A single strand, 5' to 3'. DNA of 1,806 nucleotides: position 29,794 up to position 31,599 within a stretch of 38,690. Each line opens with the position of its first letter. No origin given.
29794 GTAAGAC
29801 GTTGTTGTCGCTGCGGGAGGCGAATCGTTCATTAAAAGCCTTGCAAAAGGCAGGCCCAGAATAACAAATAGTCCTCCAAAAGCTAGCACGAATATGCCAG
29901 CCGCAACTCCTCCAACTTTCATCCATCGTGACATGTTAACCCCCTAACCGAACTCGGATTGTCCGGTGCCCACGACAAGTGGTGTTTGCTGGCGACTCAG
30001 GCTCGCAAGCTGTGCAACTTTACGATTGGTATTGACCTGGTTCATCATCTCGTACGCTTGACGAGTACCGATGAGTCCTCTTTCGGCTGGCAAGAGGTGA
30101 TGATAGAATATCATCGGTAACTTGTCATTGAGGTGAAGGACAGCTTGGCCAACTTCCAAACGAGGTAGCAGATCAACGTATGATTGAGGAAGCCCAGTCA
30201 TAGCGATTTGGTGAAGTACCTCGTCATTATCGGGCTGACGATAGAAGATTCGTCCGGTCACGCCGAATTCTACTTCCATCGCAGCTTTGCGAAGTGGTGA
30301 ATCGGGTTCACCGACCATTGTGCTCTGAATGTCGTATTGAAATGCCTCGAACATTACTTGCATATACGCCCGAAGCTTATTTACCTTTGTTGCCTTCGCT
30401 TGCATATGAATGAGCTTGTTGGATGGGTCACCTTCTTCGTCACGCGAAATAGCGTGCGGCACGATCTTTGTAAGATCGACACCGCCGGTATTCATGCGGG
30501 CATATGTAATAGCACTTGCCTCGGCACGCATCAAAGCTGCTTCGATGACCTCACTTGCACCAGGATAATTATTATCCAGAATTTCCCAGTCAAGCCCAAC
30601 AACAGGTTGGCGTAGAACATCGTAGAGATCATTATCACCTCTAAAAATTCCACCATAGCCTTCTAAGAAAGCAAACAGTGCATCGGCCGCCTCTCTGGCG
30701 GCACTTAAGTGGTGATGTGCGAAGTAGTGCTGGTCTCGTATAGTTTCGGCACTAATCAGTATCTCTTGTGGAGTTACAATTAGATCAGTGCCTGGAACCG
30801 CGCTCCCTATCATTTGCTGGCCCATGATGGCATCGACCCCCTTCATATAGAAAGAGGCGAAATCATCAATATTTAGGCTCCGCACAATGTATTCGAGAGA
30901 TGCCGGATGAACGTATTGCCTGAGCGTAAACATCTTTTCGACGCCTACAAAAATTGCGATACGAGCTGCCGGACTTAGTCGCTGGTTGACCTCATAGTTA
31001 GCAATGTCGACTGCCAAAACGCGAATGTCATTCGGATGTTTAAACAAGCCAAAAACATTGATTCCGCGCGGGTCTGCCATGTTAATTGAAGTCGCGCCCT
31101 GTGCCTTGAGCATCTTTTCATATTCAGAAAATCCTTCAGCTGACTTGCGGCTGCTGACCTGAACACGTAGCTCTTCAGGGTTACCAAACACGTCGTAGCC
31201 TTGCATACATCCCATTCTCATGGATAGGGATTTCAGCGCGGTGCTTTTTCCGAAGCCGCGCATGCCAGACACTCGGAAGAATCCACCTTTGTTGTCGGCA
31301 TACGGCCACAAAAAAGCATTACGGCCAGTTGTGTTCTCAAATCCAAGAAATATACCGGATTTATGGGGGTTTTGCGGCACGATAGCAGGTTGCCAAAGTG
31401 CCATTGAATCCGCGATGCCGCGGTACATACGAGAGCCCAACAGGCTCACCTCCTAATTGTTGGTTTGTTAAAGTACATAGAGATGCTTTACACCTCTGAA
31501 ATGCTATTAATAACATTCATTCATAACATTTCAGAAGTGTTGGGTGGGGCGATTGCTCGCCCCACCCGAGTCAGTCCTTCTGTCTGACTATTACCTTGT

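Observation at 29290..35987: Minimal monoderm-type type IV secretion-like operon with no visible conjugation genes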

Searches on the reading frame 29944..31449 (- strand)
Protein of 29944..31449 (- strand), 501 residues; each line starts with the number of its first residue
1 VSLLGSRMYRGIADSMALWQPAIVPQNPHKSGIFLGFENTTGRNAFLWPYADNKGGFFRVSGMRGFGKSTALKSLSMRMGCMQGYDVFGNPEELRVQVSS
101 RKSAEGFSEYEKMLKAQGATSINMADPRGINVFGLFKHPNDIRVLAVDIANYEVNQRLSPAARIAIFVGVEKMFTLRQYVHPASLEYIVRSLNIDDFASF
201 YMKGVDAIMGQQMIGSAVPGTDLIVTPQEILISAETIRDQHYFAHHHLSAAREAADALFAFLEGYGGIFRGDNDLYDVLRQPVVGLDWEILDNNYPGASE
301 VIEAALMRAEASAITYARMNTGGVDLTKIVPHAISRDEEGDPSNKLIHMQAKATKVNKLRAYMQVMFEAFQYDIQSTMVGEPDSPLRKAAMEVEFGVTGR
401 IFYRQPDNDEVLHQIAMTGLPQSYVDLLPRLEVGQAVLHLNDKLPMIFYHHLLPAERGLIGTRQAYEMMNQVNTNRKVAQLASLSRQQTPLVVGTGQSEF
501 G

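Call 3: search_protein_families(library=pfam, proteins=[window:29944-31449:-], max_evalue=0.1)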
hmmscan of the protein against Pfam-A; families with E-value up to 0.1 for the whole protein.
window:29944-31449:- (501 aa): 0 families

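Call 4: search_protein_families(library=ncbifam, proteins=[window:29944-31449:-], max_evalue=0.1)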
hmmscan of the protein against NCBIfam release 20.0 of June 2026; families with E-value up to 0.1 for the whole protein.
window:29944-31449:- (501 aa): 0 families

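Call 10: search_solved_structures(query=window:29944-31449:-, max_evalue=10, show_alignments=2)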
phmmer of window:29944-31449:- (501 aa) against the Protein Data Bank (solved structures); distinct sequences matched with E-value up to 10: 2.
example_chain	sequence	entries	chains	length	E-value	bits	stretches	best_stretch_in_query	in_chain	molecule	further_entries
6pep_AM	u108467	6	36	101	0.65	12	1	175-257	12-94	Protein PrgJ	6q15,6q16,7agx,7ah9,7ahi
1o5o_A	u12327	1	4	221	1.2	11.1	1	380-454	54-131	Uracil phosphoribosyltransferase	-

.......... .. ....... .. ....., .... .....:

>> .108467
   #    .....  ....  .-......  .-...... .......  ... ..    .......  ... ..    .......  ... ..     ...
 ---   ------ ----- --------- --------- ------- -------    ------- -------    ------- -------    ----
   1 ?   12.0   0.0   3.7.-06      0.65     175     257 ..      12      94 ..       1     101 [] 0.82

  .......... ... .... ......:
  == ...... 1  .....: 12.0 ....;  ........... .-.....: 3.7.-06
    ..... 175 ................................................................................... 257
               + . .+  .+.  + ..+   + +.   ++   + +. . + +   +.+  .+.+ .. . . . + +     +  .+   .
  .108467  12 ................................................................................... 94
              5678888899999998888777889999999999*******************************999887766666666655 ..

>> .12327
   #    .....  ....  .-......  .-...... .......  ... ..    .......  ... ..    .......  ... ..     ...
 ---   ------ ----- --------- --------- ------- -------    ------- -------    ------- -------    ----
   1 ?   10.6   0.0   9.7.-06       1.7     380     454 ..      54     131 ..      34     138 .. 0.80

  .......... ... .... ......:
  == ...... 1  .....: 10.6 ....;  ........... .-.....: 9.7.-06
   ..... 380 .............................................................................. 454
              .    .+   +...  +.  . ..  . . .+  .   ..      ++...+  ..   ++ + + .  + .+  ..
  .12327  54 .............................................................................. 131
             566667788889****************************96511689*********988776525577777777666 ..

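Call 18: find_homologous_proteins(query=window:29944-31449:-, max_evalue=0.001)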
Query window:29944-31449:- (501 aa): 3 proteins with E <= 0.001 among 8000 candidates.
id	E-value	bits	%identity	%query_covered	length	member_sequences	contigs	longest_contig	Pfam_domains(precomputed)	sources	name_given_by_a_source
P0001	0.0e+0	1126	100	99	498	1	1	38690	-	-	-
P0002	3.5e-183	628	67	84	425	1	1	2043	-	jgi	-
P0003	1.0e-87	313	40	90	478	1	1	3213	-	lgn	-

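Call 22: find_encoding_contigs(protein=P0003, flank=10000)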
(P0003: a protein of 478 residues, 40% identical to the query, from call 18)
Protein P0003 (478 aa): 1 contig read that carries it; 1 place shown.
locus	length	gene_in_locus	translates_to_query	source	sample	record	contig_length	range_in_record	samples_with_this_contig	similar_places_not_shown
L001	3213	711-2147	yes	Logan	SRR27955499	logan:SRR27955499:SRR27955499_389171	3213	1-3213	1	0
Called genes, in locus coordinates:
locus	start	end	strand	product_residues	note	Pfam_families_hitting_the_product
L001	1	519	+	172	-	?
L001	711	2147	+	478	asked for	-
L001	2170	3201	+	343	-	PF01551:Peptidase_M23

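Call 23: find_encoding_contigs(protein=P0002, flank=10000)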
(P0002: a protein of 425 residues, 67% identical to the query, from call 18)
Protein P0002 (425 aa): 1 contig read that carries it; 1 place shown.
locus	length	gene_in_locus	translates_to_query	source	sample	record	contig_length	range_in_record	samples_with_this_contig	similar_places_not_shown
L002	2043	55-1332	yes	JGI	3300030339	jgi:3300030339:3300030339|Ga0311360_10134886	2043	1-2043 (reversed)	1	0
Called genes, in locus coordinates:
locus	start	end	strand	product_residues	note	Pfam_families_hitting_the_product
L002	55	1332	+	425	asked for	-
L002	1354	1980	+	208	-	PF01551:Peptidase_M23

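Call 24: find_related_loci(query=A1, collection=genome_contigs, flank=10000)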
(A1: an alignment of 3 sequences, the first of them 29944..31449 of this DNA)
Query A1 (501 aa) in genome_contigs; peptide patterns used: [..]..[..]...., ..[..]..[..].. (x = any residue, [..] = any of these).
113 stretches matched a pattern, but none encodes a relative of the query by tblastn (E <= 1e-3).

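Call 27: predict_structure(alignment_id=A1)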
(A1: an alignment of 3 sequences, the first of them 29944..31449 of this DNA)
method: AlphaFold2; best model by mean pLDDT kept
length: 501 residues; sequences in the alignment: 3
mean_pLDDT: 41.3   pTM: 0.37
mean pLDDT of the five models: 41.3, 40.4, 34.8, 34.2, 34.0
residues with pLDDT >= 90: 0; 70-90: 53; 50-70: 60; < 50: 388
segments of 3 or more residues with pLDDT < 50: 1-130, 204-226, 231-238, 265-408, 410-412, 417-420, 431-501
pLDDT, mean of each block of 10 residues (from residue 1): 26 22 23 29 31 33 29 30 33 37 41 43 43 55 67 68 83 72 82 80 48 31 45 47 69 82 51 38 36 38 40 33 30 31 28 25 24 25 28 23 40 48 53 42 40 30 30 28 28 29 34
secondary structure, 60 per line:
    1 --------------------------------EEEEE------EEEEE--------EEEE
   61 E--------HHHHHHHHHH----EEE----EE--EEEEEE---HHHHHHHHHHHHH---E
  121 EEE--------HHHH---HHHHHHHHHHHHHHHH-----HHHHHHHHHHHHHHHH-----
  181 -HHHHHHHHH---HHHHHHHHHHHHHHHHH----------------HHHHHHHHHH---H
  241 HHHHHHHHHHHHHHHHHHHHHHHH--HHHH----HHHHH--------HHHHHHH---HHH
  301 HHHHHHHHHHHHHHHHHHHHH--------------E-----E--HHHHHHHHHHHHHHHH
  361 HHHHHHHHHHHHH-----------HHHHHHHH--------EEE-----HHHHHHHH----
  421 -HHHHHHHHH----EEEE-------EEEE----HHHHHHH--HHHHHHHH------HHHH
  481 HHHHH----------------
elements in order: E33-37 E44-48 E57-61 H70-79 E84-86 E95-100 H104-116 E120-123 H132-135 H139-154 H160-175 H182-190 H194-210 H227-236 H240-264 H267-270 H275-279 H288-294 H298-321 H345-373 H385-392 E401-403 H409-416 H422-430 E435-438 E446-449 H454-460 H463-470 H477-485

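Call 28: search_solved_structures(query=A1, max_evalue=10, show_alignments=3)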
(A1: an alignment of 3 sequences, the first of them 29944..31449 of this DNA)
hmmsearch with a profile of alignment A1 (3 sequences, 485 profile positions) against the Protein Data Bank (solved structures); distinct sequences matched with E-value up to 10: 4.
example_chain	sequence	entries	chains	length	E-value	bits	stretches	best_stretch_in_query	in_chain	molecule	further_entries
3lv8_A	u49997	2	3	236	0.92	11.4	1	12-59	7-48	Thymidylate kinase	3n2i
7z19_I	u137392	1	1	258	1.3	10.9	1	38-77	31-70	Putative phosphonates utilization ATP-binding protein PhnK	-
7z16_I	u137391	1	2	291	1.8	10.5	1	38-77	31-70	Putative phosphonates utilization ATP-binding protein PhnK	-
7z15_I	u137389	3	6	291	1.8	10.5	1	38-77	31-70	Putative phosphonates utilization ATP-binding protein PhnK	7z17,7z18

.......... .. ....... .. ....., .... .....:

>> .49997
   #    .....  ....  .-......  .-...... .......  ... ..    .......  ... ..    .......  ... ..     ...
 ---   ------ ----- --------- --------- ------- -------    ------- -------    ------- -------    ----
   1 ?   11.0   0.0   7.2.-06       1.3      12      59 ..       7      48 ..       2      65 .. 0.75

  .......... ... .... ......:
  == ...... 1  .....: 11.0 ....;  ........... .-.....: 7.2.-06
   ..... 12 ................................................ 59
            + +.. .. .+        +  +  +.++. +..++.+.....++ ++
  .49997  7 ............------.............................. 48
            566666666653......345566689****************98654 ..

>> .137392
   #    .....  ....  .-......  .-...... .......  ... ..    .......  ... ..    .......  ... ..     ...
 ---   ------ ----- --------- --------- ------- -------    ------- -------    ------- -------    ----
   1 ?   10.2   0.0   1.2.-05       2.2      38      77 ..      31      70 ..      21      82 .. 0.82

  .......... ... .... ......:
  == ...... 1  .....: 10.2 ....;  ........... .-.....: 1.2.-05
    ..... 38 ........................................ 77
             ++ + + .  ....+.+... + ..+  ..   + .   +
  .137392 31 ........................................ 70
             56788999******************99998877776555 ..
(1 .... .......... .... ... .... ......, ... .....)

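Call 29: search_protein_families(library=phrogs, proteins=[window:29944-31449:-], max_evalue=0.1)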
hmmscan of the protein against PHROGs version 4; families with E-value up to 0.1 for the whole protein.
window:29944-31449:- (501 aa): 0 families

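Call 34: search_protein_representatives(alignment_id=A1)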
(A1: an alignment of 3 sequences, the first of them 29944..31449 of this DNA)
Query: 3 sequences, 485 profile positions. Proteins with E-value up to 0.001 (for the whole library): 126; up to 1e-10: 98; up to 1e-30: 34. The best 126 are listed.
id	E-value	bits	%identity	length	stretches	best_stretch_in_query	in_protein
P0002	1.2e-241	819.1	-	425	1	65-485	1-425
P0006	5.9e-176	602.4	-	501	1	1-483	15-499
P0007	3.7e-122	425.0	-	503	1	1-484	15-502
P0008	9.3e-97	341.3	-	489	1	2-478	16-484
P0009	6.6e-90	318.7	-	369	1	129-484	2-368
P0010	3.1e-73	263.7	-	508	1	3-472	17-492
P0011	2.1e-71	257.7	-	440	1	43-468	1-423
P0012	4.3e-63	230.2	-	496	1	1-450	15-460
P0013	4.0e-56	207.2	-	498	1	2-475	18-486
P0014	6.6e-53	196.7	-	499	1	1-468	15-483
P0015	1.8e-50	188.6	-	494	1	2-473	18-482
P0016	1.7e-46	175.5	-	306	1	172-453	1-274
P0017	1.3e-45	172.6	-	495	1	2-472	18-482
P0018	3.8e-44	167.8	-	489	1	13-461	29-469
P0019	5.1e-44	167.3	-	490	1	2-472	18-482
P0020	7.1e-44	166.9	-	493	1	4-477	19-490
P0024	7.4e-41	156.9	-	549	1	7-470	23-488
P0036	3.9e-32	128.1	-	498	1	3-452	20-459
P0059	1.0e-23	100.4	-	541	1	13-468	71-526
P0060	1.3e-22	96.8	-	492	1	7-453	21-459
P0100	2.7e-12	62.7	-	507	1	12-448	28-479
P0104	2.4e-10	56.3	-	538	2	37-197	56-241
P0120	1.7e-05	40.3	-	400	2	360-449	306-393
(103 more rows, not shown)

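Call 38: search_solved_structures(query=A2, max_evalue=10, show_alignments=4)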
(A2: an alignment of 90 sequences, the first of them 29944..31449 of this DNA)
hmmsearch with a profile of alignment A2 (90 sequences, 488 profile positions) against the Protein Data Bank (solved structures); distinct sequences matched with E-value up to 10: 86 (the best 60 are shown).
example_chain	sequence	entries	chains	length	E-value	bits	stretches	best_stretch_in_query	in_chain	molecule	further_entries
1yqt_A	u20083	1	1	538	3.9e-05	25.6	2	58-101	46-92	RNase l inhibitor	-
5yv5_A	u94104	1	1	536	3.9e-05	25.6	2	58-100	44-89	ATPase RIL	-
4ag5_A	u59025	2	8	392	7.3e-05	24.7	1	30-141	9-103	TYPE IV SECRETORY PATHWAY VIRB4 COMPONENTS-LIKE PROTEIN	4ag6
7es4_A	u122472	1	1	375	0.00041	22.2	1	32-96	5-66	DNA phosphorothioation-dependent restriction protein DptH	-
3j15_B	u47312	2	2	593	0.0012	20.7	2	58-91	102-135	ABC transporter ATP-binding protein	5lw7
3bk7_A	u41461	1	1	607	0.0013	20.6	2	58-91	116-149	ABC transporter ATP-binding protein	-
6r84_A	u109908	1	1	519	0.0065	18.3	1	62-82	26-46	ABC transporter ATP-binding protein ARB1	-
7z19_I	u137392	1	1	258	0.015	17.1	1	59-92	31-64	Putative phosphonates utilization ATP-binding protein PhnK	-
7z15_I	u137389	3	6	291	0.018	16.8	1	59-92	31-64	Putative phosphonates utilization ATP-binding protein PhnK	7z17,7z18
9nlj_U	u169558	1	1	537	0.018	16.8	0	60-79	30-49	Uup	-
7z16_I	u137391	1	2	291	0.019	16.8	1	59-92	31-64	Putative phosphonates utilization ATP-binding protein PhnK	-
6c2u_A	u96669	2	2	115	0.029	16.1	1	57-79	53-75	phosphate-loop protein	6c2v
3jag_jj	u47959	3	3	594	0.041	15.6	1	56-83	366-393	ABCE1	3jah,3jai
6zvj_1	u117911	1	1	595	0.041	15.6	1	56-83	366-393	ATP-binding cassette sub-family E member 1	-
6yal_k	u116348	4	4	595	0.041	15.6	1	56-83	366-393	ATP-binding cassette sub-family E member 1 (ABCE1) | ATP binding cassette subfamily E member 1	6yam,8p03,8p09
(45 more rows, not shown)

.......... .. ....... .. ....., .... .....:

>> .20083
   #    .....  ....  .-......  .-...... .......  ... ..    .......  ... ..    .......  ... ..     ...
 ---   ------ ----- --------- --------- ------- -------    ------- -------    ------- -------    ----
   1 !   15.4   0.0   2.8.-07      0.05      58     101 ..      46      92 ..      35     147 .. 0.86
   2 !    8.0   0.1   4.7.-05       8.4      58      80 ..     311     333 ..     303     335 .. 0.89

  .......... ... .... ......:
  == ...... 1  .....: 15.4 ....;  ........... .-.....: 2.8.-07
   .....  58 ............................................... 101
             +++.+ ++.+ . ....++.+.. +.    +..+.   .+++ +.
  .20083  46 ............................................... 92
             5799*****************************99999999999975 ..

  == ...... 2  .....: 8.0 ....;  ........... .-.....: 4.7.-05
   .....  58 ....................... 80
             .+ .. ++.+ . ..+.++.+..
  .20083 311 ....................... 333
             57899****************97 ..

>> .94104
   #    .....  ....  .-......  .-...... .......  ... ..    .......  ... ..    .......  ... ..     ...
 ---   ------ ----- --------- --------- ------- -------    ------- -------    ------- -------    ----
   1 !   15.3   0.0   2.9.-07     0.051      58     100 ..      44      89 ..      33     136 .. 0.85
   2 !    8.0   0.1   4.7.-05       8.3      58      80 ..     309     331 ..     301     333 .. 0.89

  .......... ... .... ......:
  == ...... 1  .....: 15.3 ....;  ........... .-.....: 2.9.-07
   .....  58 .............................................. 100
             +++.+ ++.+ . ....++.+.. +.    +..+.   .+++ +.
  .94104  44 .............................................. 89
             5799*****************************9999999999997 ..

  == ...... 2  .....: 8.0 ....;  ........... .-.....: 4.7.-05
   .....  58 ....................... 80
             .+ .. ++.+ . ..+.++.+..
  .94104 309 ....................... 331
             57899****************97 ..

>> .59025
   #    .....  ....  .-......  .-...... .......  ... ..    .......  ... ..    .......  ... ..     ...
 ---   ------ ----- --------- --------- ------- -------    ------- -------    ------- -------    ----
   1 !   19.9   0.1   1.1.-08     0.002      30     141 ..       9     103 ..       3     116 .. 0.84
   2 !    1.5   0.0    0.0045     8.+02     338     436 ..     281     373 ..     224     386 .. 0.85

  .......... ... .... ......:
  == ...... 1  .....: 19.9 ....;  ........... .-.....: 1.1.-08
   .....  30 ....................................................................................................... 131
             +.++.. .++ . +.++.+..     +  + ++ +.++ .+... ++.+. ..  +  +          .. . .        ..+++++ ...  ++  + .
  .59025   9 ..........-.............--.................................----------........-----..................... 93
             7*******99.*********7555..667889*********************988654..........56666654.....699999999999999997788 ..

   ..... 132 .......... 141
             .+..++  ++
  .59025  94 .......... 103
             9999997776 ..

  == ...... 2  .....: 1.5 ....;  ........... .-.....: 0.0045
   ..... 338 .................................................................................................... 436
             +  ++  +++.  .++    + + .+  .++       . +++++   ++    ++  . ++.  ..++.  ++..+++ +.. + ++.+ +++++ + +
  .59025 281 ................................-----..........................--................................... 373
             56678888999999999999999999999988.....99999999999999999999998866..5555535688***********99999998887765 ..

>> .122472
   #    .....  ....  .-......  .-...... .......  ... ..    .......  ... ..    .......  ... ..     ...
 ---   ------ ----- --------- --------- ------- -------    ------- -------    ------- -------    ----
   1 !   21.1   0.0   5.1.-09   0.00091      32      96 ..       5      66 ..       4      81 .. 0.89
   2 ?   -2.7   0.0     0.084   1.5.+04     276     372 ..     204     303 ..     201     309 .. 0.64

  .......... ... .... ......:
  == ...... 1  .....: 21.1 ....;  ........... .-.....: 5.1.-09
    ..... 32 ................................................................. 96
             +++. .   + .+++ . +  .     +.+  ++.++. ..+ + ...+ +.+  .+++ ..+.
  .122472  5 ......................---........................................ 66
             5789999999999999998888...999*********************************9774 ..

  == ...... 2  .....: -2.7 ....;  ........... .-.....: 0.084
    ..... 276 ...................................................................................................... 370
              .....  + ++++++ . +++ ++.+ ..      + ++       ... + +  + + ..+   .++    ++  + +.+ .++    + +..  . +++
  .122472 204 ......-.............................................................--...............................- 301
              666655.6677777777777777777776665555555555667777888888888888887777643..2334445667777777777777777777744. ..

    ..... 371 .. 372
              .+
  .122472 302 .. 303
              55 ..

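Call 39: search_protein_families(library=pfam, alignment_id=A2, max_evalue=0.01)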
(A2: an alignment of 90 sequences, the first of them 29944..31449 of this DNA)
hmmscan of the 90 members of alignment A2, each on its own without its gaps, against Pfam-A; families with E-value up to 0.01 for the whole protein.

A. member 1, window:29944-31449:- (501 aa): 0 families

B. families by the number of members that match (of 90 scanned): 15 families
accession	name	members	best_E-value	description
PF00005.33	ABC_tran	5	0.00027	ABC transporter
PF13555.12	AAA_29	3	0.0039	P-loop containing region of AAA domain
PF12846.13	AAA_10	2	0.00052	AAA-like domain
PF01637.24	ATPase_2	2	0.0028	ATPase domain predominantly from Archaea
PF16711.10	SCAB-ABD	1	0.00017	Actin-binding domain of plant-specific actin-binding protein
PF23963.1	DUF7291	1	0.0024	Family of unknown function (DUF7291)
PF05729.18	NACHT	1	0.0044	NACHT domain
PF20720.3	nSTAND3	1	0.0046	Novel STAND NTPase 3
PF17125.10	Methyltr_RsmF_N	1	0.0051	N-terminal domain of 16S rRNA methyltransferase RsmF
PF16398.10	DUF5007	1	0.0054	Domain of unknown function (DUF5007)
PF24883.2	NPHP3_N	1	0.0057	Nephrocystin 3, N-terminal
PF21072.3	EFR3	1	0.0066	EFR3 protein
PF02367.23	TsaE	1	0.0071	Threonylcarbamoyl adenosine biosynthesis protein TsaE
PF01580.24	FtsK_SpoIIIE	1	0.0072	FtsK/SpoIIIE family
PF01926.29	MMR_HSR1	1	0.0096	50S ribosome-binding GTPase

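Call 41: find_homologous_proteins(query=A2, max_evalue=0.001)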
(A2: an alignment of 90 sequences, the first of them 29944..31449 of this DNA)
Query A2 (90 sequences) (501 aa, profile of the alignment): 5 proteins with E <= 0.001 among 8000 candidates.
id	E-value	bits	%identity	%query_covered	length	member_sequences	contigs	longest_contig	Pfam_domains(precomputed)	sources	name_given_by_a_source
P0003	2.3e-126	440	40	90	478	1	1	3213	-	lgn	-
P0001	1.8e-114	401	100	99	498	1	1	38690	-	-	-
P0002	1.0e-81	293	67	84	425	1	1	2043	-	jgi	-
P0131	8.8e-34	135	30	17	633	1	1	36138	-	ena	-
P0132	1.4e-33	134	30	17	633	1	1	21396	-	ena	-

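Call 42: search_protein_families(library=pfam, proteins=[P0131, P0132, P0006, P0024, P0059, P0104], max_evalue=0.1)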
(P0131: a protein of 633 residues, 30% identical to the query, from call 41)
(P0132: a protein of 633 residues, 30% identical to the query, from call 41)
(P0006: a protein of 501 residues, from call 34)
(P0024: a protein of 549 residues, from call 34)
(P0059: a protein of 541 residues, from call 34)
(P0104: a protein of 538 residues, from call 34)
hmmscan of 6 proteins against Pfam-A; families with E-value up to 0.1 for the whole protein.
P0131 (633 aa): 2 families
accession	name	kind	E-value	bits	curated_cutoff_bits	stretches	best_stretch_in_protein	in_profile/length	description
PF12846.13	AAA_10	-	0.0025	17.3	27.5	1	271-544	20-291/362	AAA-like domain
PF19044.6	P-loop_TraG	-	0.093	11.8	25.8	0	456-593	213-345/413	TraG P-loop domain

P0132 (633 aa): 2 families
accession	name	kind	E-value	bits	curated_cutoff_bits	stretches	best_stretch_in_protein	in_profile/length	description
PF12846.13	AAA_10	-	0.0035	16.9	27.5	0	271-317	20-65/362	AAA-like domain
PF19044.6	P-loop_TraG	-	0.095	11.8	25.8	0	456-593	213-345/413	TraG P-loop domain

P0006 (501 aa): 0 families

P0024 (549 aa): 0 families

P0059 (541 aa): 0 families

P0104 (538 aa): 1 family
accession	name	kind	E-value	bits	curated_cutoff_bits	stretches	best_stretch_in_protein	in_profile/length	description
PF13238.12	AAA_18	-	0.021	15.7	29.4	0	60-129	1-60/128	AAA domain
